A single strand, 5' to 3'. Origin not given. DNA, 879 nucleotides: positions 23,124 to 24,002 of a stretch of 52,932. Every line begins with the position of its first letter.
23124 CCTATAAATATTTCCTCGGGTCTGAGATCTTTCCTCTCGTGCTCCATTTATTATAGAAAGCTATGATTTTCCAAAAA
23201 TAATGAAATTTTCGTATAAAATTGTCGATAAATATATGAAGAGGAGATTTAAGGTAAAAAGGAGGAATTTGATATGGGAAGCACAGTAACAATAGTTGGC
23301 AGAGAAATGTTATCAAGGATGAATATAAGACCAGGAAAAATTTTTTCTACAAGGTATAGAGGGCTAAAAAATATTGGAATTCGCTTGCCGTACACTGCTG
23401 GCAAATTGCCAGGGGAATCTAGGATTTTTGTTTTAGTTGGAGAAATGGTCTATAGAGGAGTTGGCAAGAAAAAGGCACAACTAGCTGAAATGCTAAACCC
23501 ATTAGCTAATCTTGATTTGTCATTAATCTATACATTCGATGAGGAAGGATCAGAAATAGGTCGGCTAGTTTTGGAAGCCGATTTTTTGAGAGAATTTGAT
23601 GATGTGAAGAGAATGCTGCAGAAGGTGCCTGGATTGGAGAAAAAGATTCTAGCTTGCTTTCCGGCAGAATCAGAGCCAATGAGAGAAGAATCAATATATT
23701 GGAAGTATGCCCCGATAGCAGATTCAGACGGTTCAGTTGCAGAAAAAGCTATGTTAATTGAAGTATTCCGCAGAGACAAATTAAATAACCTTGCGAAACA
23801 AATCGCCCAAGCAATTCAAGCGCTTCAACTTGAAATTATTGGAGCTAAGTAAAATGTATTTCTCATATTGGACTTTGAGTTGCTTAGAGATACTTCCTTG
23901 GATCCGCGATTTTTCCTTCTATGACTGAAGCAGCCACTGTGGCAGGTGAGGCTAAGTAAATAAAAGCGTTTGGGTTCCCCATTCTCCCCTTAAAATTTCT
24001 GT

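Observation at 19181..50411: Six dispersed copies of one sigma28(FliA/SigD)-like promoter motif, each aimed at an orphan gene: a regulon of unknown function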

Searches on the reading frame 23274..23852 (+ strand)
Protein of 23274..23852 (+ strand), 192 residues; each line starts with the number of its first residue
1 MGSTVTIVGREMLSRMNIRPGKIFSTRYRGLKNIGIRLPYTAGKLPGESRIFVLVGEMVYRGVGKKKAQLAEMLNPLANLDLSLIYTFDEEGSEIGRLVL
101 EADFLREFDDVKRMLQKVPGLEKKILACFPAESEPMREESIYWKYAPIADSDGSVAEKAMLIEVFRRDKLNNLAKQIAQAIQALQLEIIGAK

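Call 9: search_protein_families(library=pfam, proteins=[window:23274-23852:+], max_evalue=0.01)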
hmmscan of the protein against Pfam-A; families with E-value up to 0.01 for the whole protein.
window:23274-23852:+ (192 aa): 0 families

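Call 10: search_protein_families(library=ncbifam, proteins=[window:23274-23852:+], max_evalue=0.01)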
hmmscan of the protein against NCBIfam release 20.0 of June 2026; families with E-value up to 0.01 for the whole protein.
window:23274-23852:+ (192 aa): 0 families

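Call 76: search_protein_families(library=padloc, proteins=[window:23274-23852:+], max_evalue=0.01)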
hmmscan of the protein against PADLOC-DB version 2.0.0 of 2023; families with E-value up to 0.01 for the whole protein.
window:23274-23852:+ (192 aa): 0 families

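Call 80: search_solved_structures(query=window:23274-23852:+, max_evalue=1)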
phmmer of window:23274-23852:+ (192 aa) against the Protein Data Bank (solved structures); distinct sequences matched with E-value up to 1: 0.

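Call 89: search_protein_representatives(protein=window:23274-23852:+)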
Query: 192 residues. Proteins with E-value up to 0.001 (for the whole library): 3; up to 1e-10: 2; up to 1e-30: 1. The best 3 are listed.
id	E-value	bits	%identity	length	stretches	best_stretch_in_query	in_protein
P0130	7.8e-119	410.3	100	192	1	1-192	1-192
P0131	6.3e-16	75.1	44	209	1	23-141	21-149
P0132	1.9e-10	57.2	32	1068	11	92-178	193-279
